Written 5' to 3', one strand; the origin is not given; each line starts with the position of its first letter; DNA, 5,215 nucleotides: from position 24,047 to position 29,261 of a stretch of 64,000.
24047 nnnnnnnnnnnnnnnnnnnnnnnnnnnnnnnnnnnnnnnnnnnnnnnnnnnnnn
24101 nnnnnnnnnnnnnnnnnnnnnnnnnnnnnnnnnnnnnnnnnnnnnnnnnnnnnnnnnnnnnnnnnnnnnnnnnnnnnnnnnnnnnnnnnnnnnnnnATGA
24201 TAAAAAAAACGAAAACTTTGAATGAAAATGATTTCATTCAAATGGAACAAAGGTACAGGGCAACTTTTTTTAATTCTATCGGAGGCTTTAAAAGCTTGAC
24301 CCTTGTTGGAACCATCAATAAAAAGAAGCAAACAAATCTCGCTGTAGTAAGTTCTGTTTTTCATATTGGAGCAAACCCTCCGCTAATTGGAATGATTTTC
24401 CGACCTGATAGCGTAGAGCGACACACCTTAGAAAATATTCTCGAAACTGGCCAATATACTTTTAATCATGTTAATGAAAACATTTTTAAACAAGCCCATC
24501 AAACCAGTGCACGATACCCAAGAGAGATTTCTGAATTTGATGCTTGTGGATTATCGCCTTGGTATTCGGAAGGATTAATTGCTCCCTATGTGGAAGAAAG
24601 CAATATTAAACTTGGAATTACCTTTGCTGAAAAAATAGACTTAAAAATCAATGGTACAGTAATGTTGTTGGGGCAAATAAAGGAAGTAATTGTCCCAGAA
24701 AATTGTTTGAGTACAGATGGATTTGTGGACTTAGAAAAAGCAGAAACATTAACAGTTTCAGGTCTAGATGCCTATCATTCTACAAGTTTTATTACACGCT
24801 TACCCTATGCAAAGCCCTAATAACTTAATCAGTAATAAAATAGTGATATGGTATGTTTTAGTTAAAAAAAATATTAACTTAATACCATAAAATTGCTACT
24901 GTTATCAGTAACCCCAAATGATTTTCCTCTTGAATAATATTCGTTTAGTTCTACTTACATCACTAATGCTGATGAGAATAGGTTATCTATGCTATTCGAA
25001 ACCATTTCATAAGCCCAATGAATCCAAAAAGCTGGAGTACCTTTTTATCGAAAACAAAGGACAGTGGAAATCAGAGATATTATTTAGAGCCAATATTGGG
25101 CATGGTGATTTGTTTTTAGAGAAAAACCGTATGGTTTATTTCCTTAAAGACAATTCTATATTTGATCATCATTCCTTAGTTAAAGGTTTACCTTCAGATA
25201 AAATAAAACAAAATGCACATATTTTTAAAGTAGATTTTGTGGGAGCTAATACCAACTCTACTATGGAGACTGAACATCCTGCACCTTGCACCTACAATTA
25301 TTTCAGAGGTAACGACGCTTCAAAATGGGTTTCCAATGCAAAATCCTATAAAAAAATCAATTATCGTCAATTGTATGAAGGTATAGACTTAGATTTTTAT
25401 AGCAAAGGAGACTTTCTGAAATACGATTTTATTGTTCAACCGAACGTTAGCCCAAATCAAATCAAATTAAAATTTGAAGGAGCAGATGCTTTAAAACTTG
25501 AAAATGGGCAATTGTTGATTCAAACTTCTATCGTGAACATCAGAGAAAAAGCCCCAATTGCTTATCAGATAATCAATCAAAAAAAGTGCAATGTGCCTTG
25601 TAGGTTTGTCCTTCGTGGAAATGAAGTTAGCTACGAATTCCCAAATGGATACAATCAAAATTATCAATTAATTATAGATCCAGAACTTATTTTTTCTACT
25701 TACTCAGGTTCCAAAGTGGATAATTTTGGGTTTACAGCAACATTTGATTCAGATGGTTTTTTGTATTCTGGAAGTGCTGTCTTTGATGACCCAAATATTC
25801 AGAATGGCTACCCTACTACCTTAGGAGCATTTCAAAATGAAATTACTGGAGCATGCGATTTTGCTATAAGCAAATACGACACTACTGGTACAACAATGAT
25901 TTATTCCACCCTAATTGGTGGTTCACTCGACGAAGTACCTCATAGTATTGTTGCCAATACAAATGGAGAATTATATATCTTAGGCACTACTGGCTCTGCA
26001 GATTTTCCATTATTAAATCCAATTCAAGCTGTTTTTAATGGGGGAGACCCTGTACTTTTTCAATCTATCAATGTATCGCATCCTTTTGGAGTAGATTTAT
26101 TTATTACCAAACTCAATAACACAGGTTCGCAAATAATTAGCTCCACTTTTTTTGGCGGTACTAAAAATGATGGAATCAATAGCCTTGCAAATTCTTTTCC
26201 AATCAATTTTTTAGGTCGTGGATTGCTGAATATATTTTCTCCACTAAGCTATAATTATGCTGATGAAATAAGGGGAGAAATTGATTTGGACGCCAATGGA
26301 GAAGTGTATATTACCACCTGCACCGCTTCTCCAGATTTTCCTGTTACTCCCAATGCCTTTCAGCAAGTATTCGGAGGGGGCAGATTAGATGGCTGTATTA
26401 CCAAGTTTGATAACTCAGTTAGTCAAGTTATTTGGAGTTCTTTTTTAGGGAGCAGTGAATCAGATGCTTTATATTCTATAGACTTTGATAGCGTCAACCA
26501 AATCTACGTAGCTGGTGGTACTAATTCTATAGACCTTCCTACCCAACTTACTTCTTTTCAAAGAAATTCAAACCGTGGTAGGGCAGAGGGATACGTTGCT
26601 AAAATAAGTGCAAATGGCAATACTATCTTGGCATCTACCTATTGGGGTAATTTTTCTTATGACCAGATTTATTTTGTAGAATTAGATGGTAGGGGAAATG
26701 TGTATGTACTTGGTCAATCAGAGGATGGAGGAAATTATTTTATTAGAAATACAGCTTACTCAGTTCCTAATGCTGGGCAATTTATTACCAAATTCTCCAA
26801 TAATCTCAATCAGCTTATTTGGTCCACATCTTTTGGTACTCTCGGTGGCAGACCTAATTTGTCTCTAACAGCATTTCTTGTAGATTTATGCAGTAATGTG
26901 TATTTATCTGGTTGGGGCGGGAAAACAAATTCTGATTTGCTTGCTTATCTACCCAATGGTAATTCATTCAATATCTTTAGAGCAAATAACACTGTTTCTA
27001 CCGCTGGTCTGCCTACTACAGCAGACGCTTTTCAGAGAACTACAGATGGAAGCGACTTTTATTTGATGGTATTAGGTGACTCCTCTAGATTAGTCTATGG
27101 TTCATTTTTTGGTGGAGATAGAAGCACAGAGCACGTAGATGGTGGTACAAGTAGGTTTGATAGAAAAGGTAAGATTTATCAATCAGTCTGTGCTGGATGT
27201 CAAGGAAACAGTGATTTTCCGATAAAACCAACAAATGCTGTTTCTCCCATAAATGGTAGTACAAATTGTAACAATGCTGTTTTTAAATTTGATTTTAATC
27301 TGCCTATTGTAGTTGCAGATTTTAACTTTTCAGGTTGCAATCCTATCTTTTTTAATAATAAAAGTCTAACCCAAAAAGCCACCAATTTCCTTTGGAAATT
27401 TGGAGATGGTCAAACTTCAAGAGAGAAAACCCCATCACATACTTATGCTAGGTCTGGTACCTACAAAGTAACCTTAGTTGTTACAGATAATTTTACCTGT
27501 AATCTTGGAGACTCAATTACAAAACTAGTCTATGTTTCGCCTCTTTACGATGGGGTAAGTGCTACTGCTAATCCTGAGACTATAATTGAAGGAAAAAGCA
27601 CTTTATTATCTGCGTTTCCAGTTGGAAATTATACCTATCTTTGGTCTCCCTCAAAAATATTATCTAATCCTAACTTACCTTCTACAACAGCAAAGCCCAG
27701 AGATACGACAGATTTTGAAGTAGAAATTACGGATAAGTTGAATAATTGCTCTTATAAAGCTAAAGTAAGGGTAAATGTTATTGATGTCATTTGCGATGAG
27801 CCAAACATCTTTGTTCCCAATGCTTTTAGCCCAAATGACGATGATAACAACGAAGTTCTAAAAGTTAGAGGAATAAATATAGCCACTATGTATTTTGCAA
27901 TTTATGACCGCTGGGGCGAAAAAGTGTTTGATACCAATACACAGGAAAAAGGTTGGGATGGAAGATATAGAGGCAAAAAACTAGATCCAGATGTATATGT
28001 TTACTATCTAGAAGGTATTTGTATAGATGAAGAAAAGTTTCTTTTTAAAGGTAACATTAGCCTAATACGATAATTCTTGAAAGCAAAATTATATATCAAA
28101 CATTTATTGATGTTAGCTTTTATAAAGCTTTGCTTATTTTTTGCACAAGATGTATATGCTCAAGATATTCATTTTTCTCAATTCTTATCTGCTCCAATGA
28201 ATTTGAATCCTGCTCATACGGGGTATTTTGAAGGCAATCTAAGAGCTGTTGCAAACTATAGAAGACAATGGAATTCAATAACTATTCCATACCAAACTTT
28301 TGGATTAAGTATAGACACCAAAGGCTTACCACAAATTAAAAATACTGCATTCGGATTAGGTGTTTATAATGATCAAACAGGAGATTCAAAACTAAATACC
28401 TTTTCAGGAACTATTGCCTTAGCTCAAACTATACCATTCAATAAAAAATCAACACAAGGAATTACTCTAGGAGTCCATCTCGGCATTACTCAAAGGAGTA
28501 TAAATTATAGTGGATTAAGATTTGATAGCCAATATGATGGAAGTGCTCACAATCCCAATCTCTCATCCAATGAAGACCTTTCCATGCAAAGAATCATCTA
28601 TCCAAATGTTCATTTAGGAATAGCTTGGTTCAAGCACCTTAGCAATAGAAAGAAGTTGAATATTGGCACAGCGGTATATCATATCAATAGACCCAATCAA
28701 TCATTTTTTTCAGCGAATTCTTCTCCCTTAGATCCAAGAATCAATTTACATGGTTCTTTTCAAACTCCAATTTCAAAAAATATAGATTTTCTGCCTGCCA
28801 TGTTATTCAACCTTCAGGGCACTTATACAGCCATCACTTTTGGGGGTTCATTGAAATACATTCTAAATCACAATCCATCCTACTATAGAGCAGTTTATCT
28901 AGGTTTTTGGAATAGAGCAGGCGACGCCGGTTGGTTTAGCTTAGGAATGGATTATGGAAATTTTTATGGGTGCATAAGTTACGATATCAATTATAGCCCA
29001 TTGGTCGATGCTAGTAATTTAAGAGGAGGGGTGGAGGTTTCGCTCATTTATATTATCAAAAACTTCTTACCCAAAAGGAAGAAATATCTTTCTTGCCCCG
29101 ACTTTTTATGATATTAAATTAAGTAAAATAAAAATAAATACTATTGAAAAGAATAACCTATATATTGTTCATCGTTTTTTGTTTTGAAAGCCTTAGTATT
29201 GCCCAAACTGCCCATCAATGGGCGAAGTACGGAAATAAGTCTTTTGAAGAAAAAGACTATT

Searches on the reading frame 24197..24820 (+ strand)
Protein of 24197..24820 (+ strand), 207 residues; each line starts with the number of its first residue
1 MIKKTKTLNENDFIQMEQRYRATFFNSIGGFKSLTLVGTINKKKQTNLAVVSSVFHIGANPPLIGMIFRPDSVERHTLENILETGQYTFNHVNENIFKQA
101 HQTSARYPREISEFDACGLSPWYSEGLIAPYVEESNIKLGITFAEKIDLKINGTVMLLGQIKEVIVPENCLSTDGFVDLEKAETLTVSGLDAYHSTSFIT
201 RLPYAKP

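Call 63: search_protein_families(library=pfam, proteins=[window:24197-24820:+], max_evalue=0.0001)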
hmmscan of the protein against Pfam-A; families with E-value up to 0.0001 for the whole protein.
window:24197-24820:+ (207 aa): 1 family
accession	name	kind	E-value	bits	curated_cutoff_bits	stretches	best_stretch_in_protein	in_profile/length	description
PF01613.24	Flavin_Reduct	-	5.6e-15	56.2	27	1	34-169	8-136/153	Flavin reductase like domain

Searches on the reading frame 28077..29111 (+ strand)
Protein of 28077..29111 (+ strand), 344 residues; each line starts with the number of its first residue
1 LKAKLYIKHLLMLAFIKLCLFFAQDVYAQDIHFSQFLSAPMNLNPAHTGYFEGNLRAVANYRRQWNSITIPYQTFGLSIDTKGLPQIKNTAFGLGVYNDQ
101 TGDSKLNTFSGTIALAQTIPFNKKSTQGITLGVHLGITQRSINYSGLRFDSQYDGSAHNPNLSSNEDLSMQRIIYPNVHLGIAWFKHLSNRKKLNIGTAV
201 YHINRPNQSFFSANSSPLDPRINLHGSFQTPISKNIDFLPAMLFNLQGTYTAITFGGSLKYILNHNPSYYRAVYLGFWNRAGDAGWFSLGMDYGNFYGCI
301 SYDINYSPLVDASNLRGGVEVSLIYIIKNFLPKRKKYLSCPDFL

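Call 62: search_protein_families(library=pfam, proteins=[window:28077-29111:+], max_evalue=0.0001)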
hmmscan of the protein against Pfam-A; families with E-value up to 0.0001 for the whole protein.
window:28077-29111:+ (344 aa): 1 family
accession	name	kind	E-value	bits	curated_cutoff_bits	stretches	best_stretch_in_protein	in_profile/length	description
PF11751.14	PorP_SprF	-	2.4e-35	122.8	22.3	1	27-325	3-273/273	Type IX secretion system membrane protein PorP/SprF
